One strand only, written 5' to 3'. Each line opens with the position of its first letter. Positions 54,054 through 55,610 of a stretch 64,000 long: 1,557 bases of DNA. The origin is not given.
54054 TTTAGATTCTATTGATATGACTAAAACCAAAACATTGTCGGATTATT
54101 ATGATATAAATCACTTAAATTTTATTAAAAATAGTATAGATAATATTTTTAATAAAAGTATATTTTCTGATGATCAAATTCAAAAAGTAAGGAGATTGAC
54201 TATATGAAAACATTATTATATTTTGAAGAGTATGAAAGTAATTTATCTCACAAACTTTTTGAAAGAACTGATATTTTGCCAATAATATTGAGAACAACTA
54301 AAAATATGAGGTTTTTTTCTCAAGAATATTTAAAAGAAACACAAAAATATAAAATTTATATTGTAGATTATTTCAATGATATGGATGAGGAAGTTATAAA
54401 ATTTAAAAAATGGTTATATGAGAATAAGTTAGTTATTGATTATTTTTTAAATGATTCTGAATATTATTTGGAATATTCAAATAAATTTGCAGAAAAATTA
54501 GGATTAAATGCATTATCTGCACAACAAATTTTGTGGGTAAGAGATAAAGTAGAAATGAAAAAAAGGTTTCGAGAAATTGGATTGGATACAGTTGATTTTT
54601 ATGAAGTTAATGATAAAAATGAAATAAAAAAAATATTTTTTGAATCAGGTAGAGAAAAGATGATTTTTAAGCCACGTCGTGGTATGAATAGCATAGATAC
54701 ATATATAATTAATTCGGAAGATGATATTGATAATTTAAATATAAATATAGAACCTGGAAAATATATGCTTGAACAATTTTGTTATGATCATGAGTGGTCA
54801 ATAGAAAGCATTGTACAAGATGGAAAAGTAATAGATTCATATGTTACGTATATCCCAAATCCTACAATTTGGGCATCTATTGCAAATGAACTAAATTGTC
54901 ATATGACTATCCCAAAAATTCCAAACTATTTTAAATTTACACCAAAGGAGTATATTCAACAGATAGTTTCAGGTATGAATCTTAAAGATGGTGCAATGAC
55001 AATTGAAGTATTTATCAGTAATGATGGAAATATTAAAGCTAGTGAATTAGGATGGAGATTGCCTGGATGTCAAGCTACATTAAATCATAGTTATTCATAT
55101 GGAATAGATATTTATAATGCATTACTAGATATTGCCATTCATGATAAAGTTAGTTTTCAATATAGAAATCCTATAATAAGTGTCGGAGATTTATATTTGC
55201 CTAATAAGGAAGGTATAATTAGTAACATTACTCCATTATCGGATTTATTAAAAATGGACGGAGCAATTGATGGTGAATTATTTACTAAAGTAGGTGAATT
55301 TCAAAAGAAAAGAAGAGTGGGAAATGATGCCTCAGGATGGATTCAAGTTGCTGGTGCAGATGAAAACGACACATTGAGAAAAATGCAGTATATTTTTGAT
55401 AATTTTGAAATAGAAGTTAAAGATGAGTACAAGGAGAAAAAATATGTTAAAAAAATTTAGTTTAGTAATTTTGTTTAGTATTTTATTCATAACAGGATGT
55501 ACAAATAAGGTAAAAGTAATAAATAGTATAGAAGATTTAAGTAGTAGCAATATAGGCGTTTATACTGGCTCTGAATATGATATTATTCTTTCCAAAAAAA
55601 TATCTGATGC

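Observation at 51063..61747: Uncharacterised, translationally coupled 12-gene cluster: candidate small-molecule pathway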

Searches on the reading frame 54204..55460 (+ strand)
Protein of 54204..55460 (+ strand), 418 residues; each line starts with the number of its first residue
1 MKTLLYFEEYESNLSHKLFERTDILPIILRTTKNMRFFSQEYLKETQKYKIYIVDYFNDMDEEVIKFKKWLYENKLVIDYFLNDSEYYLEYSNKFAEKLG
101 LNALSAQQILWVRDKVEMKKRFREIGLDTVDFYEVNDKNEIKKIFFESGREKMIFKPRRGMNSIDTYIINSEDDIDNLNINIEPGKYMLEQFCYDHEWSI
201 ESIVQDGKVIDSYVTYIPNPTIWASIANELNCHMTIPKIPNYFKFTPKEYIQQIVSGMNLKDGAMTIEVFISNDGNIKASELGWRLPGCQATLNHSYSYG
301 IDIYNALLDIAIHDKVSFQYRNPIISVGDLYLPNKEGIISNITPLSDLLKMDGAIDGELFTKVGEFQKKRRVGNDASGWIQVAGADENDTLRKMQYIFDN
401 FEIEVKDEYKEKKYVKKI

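Call 3: search_protein_families(library=pfam, proteins=[window:54204-55460:+], max_evalue=0.01)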
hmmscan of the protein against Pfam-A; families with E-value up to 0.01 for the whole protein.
window:54204-55460:+ (418 aa): 3 families
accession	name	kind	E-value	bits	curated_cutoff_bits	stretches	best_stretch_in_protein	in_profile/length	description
PF13535.11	ATP-grasp_4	-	4.6e-06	26.8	27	1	153-290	5-157/160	ATP-grasp domain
PF18603.7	LAL_C2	-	0.00018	22.1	29.4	1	333-405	5-77/78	L-amino acid ligase C-terminal domain 2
PF02222.28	ATP-grasp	-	0.00029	21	27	1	121-285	2-162/179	ATP-grasp domain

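Call 7: search_protein_families(library=ncbifam, proteins=[window:54204-55460:+], max_evalue=0.01)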
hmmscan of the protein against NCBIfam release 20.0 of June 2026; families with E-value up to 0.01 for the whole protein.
window:54204-55460:+ (418 aa): 13 families
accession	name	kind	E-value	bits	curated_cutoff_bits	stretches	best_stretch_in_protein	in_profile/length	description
NF002563.0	PRK02186.1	subfamily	2.9e-09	35.7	625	1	79-207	72-202/890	argininosuccinate lyase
TIGR01161.1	purK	equivalog_domain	1.5e-08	34.4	318.4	1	104-285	88-265/362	5-(carboxyamino)imidazole ribonucleotide synthase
NF004679.0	PRK06019.1-5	equivalog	1.7e-07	30.4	326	1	106-283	91-265/376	5-(carboxyamino)imidazole ribonucleotide synthase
NF004675.0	PRK06019.1-1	equivalog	2.8e-07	29.7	375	1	110-284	103-272/375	5-(carboxyamino)imidazole ribonucleotide synthase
NF009405.0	PRK12767.1-4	equivalog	8.2e-06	25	390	1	93-282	90-262/320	carbamoyl phosphate synthase-like protein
NF053643.1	Ddl_archaea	equivalog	1.3e-05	24.4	500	1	108-217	100-204/367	putative pseudomurein biosynthesis ATP-grasp protein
NF004676.0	PRK06019.1-2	equivalog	2.9e-05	23.2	387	1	112-285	106-274/363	5-(carboxyamino)imidazole ribonucleotide synthase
TIGR03909.1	pyrrolys_PylC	equivalog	3.3e-05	22.8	248.3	1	152-307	126-273/374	3-methylornithine--L-lysine ligase PylC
NF005315.0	PRK06849.1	equivalog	9.1e-05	21.6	406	1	107-221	109-221/389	hypothetical protein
NF005543.0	PRK07206.1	subfamily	0.00016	20.5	302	0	83-176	76-172/416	hypothetical protein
NF053745.1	AAntcapLigBacD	equivalog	0.00022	19.8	850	1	81-181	103-202/471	alanine--anticapsin ligase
NF004680.0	PRK06019.1-6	equivalog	0.0012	17.7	327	1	107-161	109-163/405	5-(carboxyamino)imidazole ribonucleotide synthase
NF009402.0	PRK12767.1-1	equivalog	0.0018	17.2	218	1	107-212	108-215/329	carbamoyl phosphate synthase-like protein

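Call 8: find_related_loci(query=window:54204-55460:+, collection=genome_contigs, flank=10000)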
Query window:54204-55460:+ (418 aa) in genome_contigs; peptide patterns used: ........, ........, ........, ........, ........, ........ (x = any residue, [..] = any of these).
26 stretches matched a pattern; 1 encode a relative of the query (tblastn E <= 1e-3); 1 distinct loci.
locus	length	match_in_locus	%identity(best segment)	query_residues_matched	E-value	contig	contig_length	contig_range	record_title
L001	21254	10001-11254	100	1-418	0e+0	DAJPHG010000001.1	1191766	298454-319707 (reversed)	MAG TPA_asm: Bacilli bacterium isolate VEG01_HIC_0010 tig00004983, whole genome shotgun sequence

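Call 9: find_encoding_contigs(protein=window:54204-55460:+, flank=10000, max_places=6)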
Protein window:54204-55460:+ (418 aa): 21 contigs read that carry it; 6 places shown.
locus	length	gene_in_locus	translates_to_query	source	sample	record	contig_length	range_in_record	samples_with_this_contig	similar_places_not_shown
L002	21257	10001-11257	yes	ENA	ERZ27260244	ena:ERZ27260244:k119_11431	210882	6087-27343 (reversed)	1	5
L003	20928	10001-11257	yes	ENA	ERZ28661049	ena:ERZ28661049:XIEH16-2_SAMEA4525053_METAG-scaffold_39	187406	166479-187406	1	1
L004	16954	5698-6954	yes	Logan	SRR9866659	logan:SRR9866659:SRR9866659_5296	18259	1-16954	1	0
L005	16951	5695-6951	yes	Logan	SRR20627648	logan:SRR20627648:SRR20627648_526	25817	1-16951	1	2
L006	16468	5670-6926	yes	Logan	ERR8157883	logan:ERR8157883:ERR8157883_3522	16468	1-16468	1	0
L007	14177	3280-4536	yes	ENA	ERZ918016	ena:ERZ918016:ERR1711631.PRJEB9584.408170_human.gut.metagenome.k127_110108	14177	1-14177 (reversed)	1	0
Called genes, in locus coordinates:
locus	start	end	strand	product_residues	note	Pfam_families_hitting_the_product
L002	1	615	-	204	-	PF04647:AgrB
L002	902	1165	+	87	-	PF00313:CSD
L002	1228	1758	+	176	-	PF02482:Ribosomal_S30AE, PF16321:Ribosom_S30AE_C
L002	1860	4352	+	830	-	PF07517:SecA_DEAD, PF00270:DEAD (faint), PF01043:SecA_PP_bind, PF21090:P-loop_SecA, PF07516:SecA_SW, PF02810:SEC-C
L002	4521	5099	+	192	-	PF14657:Arm-DNA-bind_4, PF14659:Phage_int_SAM_3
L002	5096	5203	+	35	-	-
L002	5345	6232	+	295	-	PF00126:HTH_1, PF26543:Orfx2_N (weak), PF03466:LysR_substrate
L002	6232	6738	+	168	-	-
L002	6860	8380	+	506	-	PF00155:Aminotran_1_2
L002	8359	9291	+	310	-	PF27100:DcsG_N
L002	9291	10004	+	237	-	PF13521:AAA_28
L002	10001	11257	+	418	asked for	PF13535:ATP-grasp_4 (faint)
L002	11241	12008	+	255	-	PF00497:SBP_bac_3, PF10613:Lig_chan-Glu_bd (weak)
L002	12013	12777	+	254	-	PF00528:BPD_transp_1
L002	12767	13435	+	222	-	PF02463:SMC_N, PF00005:ABC_tran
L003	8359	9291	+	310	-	PF27100:DcsG_N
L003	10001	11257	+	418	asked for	PF13535:ATP-grasp_4 (faint)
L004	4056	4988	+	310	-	PF27100:DcsG_N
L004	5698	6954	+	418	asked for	PF13535:ATP-grasp_4 (faint)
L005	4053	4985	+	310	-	PF27100:DcsG_N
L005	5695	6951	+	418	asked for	PF13535:ATP-grasp_4 (faint)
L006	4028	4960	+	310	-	PF27100:DcsG_N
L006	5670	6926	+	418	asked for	PF13535:ATP-grasp_4 (faint)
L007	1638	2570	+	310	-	PF27100:DcsG_N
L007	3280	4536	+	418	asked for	PF13535:ATP-grasp_4 (faint)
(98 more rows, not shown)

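Call 10: find_homologous_proteins(query=window:54204-55460:+, max_evalue=0.001)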
Query window:54204-55460:+ (418 aa): 401 proteins with E <= 0.001 among 4872 candidates; the best 120 are listed.
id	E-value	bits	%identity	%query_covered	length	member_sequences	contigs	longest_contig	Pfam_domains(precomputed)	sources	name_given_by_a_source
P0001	2.2e-278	941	100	100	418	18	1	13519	PF13535.12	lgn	-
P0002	6.9e-221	752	79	96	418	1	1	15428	PF13535.12,PF02222.28,PF18603.8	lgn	-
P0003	2.6e-214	730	76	100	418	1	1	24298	-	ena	-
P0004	2.9e-214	730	75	100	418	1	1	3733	-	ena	-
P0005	4.3e-214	729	76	100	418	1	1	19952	PF13535.12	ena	-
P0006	4.4e-214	729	76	100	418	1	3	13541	PF18603.8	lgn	-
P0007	4.9e-214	729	76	100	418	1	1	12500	PF13535.12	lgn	-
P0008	5.4e-214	729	76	100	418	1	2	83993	PF18603.8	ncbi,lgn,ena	-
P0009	1.1e-213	728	75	100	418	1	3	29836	-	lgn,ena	-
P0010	1.2e-213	728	75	100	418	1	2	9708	-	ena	-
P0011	1.4e-213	728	76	100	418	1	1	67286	PF13535.12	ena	-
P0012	1.7e-213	727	75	100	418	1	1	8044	PF18603.8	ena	-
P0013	1.7e-213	727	75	100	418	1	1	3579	-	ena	-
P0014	1.9e-213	727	76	100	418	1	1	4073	PF13535.12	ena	-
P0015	2.0e-213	727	76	100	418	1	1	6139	-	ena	-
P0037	1.4e-212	724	75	100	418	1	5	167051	-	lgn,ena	-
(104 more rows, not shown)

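Call 11: find_encoding_contigs(protein=P0037, flank=10000, max_places=2)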
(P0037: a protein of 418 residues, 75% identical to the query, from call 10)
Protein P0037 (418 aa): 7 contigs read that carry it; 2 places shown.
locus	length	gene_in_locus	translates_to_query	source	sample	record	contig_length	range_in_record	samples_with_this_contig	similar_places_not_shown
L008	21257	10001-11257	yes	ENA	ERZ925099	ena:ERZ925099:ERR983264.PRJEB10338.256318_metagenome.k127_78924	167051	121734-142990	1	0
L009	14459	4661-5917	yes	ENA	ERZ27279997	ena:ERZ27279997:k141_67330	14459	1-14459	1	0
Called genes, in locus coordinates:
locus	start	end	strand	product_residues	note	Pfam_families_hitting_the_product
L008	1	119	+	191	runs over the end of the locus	PF00300:His_Phos_1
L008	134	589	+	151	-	-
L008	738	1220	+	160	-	PF13274:SocA_Panacea (weak)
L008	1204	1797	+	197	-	-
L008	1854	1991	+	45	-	-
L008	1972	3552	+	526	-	PF00239:Resolvase, PF07508:Recombinase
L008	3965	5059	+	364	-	PF14022:DUF4238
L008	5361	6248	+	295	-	PF00126:HTH_1, PF03466:LysR_substrate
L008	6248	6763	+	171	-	PF00293:NUDIX (weak)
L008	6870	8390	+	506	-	PF00155:Aminotran_1_2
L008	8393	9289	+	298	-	PF27100:DcsG_N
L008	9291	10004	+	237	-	PF13521:AAA_28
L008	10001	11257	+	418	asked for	-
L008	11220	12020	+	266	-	PF00497:SBP_bac_3 (weak), PF10613:Lig_chan-Glu_bd (faint), PF00497:SBP_bac_3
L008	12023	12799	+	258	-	PF00528:BPD_transp_1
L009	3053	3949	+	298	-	PF27100:DcsG_N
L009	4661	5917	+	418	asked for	-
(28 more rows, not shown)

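Call 14: search_solved_structures(query=window:54204-55460:+, max_evalue=1)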
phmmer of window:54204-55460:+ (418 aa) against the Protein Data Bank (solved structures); distinct sequences matched with E-value up to 1: 18.
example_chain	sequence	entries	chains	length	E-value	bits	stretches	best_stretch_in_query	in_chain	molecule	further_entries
4wd3_A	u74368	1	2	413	5.1e-12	48.9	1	51-371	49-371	L-amino acid ligase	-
4dim_A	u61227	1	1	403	2.4e-06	30.2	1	96-403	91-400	Phosphoribosylglycinamide synthetase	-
3wo1_A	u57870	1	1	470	0.037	16.4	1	61-176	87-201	Alanine-anticapsin ligase BacD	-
3wnz_A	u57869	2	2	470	0.056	15.8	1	61-176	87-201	Alanine-anticapsin ligase BacD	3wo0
3vmm_A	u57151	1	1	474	0.057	15.8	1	61-176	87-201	Alanine-anticapsin ligase BacD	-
4jmj_A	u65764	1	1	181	0.44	12.9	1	13-69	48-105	RNA/RNP complex-1-interacting phosphatase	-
4nyh_A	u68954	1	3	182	0.45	12.9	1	13-69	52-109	RNA/RNP complex-1-interacting phosphatase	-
4mbb_A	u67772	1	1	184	0.46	12.8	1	13-69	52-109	RNA/RNP complex-1-interacting phosphatase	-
1l0i_A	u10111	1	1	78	0.65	12.3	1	368-413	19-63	Acyl carrier protein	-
6nzu_C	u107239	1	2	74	0.76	12.1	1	368-412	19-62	Acyl carrier protein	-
6dfl_B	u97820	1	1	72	0.77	12.1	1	368-412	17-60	Acyl carrier protein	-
5vcb_f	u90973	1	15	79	0.77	12.1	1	367-412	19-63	Acyl carrier protein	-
8tvt_C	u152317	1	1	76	0.85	12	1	368-412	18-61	Acyl carrier protein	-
1l0h_A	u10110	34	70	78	0.88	11.9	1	368-412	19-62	ACYL CARRIER PROTEIN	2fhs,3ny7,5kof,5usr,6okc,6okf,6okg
1acp_A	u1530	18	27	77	0.89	11.9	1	368-412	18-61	ACYL-CARRIER PROTEIN | Acyl carrier protein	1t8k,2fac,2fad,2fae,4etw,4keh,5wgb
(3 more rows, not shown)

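Call 18: search_protein_families(library=padloc, proteins=[window:54204-55460:+], max_evalue=0.01)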
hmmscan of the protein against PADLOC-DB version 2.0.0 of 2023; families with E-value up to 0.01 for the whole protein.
window:54204-55460:+ (418 aa): 0 families

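Call 22: search_protein_representatives(protein=window:54204-55460:+)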
Query: 418 residues. Proteins with E-value up to 0.001 (for the whole library): 831; up to 1e-10: 129; up to 1e-30: 31. The best 150 are listed.
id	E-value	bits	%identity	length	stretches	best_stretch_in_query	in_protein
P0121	6.0e-139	480.2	55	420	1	2-411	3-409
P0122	6.5e-130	450.4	77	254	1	161-408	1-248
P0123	1.2e-107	377.2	44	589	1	2-404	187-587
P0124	2.8e-95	336.4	40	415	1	2-408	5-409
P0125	4.1e-90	319.4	43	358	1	60-403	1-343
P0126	5.7e-90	318.9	68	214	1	1-213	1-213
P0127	4.8e-85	302.7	40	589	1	2-405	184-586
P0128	9.1e-81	288.6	39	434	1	3-406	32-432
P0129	4.3e-79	283.1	36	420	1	2-402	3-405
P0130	1.7e-59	218.6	30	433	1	2-405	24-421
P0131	2.2e-54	201.7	31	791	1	4-407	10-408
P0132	5.2e-54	200.4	30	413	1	2-406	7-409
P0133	1.1e-52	196.1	34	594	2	53-380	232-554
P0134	1.0e-51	192.9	29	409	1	3-405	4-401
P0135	4.8e-51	190.7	29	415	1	11-406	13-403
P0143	2.5e-40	155.4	31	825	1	57-408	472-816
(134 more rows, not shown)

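Call 23: search_protein_families(library=pfam, proteins=[P0123, P0127, P0131, P0133, P0143, P0121, P0124, P0128, P0129, P0130], max_evalue=0.001)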
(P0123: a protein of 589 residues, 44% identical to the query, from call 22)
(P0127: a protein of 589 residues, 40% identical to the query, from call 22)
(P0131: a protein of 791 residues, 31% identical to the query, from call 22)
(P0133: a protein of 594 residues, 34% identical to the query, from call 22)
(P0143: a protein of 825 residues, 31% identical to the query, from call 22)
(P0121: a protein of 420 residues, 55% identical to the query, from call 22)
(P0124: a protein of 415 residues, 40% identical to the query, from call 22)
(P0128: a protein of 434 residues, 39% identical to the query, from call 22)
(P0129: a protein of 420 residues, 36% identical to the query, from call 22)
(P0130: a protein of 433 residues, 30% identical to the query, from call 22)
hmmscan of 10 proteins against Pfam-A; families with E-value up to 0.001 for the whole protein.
P0123 (589 aa): 6 families
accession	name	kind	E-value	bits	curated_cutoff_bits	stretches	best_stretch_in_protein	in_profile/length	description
PF13189.12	Cytidylate_kin2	-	1.1e-10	42.4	28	1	50-161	71-175/176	Cytidylate kinase-like family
PF13535.11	ATP-grasp_4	-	2.7e-08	34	27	1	335-474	4-158/160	ATP-grasp domain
PF18603.7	LAL_C2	-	3.1e-07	31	29.4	1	516-583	5-72/78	L-amino acid ligase C-terminal domain 2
PF13238.12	AAA_18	-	2.2e-05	25.4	29.4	1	6-121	1-115/128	AAA domain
PF02224.24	Cytidylate_kin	-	0.0004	20.6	26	0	6-76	1-64/211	Cytidylate kinase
PF13207.12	AAA_17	-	0.00089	20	27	0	13-116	5-121/136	AAA domain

P0127 (589 aa): 4 families
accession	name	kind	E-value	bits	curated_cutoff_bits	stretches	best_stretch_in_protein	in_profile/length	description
PF13189.12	Cytidylate_kin2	-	1.2e-08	35.8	28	1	49-160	71-175/176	Cytidylate kinase-like family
PF13207.12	AAA_17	-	3.4e-05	24.6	27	1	12-121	5-127/136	AAA domain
PF18603.7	LAL_C2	-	0.00023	21.8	29.4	1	512-578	3-69/78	L-amino acid ligase C-terminal domain 2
PF13238.12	AAA_18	-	0.00035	21.4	29.4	1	5-119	1-114/128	AAA domain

P0131 (791 aa): 2 families
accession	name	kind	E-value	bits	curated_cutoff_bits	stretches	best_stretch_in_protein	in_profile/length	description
PF18603.7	LAL_C2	-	3.9e-09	37.1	29.4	1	332-405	3-76/78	L-amino acid ligase C-terminal domain 2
PF02222.28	ATP-grasp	-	0.00033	20.8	27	1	127-287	3-162/179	ATP-grasp domain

P0133 (594 aa): 3 families
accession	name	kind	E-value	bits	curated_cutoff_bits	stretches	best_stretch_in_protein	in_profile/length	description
PF13535.11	ATP-grasp_4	-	6.5e-07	29.5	27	1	361-464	52-156/160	ATP-grasp domain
PF18603.7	LAL_C2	-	8.2e-06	26.4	29.4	1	505-554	3-52/78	L-amino acid ligase C-terminal domain 2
PF07478.18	Dala_Dala_lig_C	-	0.00045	20.2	24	1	322-457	30-172/204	D-ala D-ala ligase C-terminus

P0143 (825 aa): 7 families
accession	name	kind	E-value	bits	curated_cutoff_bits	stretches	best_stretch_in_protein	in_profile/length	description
PF18603.7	LAL_C2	-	3.8e-17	62.8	29.4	1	741-814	5-78/78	L-amino acid ligase C-terminal domain 2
PF13535.11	ATP-grasp_4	-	1e-11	45.1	27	1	596-695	53-152/160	ATP-grasp domain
PF07478.18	Dala_Dala_lig_C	-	3.7e-11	43.4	24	1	137-222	9-94/204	D-ala D-ala ligase C-terminus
PF02222.28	ATP-grasp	-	2.8e-09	37.3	27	1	536-695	2-163/179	ATP-grasp domain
PF02655.19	ATP-grasp_3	-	1.4e-07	32.2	23.2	1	560-697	30-159/160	ATP-grasp domain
PF02786.22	CPSase_L_D2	-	2.7e-06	27.5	19.8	0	530-571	2-45/211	Carbamoyl-phosphate synthase L chain, ATP binding domain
PF01071.24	GARS_A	-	0.00043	20.6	27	0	529-571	2-45/194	Phosphoribosylglycinamide synthetase, ATP-grasp (A) domain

P0121 (420 aa): 3 families
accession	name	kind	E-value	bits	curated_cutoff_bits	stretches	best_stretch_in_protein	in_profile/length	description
PF18603.7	LAL_C2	-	3.4e-08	34.1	29.4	1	330-402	4-76/78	L-amino acid ligase C-terminal domain 2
PF13535.11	ATP-grasp_4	-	4.1e-05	23.7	27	0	152-290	6-159/160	ATP-grasp domain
PF02222.28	ATP-grasp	-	5.2e-05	23.4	27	1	120-283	3-162/179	ATP-grasp domain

P0124 (415 aa): 5 families
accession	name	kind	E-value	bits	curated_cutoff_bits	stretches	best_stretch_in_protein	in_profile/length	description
PF18603.7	LAL_C2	-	4.5e-09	36.9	29.4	1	336-407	7-78/78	L-amino acid ligase C-terminal domain 2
PF13535.11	ATP-grasp_4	-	1.9e-08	34.5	27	1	151-286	2-152/160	ATP-grasp domain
PF02222.28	ATP-grasp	-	2.9e-06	27.5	27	1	123-291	2-169/179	ATP-grasp domain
PF02786.22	CPSase_L_D2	-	6.4e-06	26.3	19.8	1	116-177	1-64/211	Carbamoyl-phosphate synthase L chain, ATP binding domain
PF02655.19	ATP-grasp_3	-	0.0004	21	23.2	0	115-211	2-86/160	ATP-grasp domain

P0128 (434 aa): 2 families
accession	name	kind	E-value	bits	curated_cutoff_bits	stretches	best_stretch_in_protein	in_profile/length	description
PF13535.11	ATP-grasp_4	-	1.1e-05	25.5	27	1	204-315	47-157/160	ATP-grasp domain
PF18603.7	LAL_C2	-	0.00028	21.5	29.4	1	357-424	3-70/78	L-amino acid ligase C-terminal domain 2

P0129 (420 aa): 1 family
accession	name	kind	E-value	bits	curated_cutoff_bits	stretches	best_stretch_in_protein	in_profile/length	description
PF13535.11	ATP-grasp_4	-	1.5e-08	34.9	27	1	153-294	3-158/160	ATP-grasp domain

P0130 (433 aa): 3 families
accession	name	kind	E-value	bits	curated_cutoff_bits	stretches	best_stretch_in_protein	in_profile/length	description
PF02222.28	ATP-grasp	-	9.1e-07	29.1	27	1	142-302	3-162/179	ATP-grasp domain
PF18603.7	LAL_C2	-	9.2e-07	29.5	29.4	1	347-410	3-66/78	L-amino acid ligase C-terminal domain 2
PF13535.11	ATP-grasp_4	-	1.4e-06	28.5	27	1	171-309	4-159/160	ATP-grasp domain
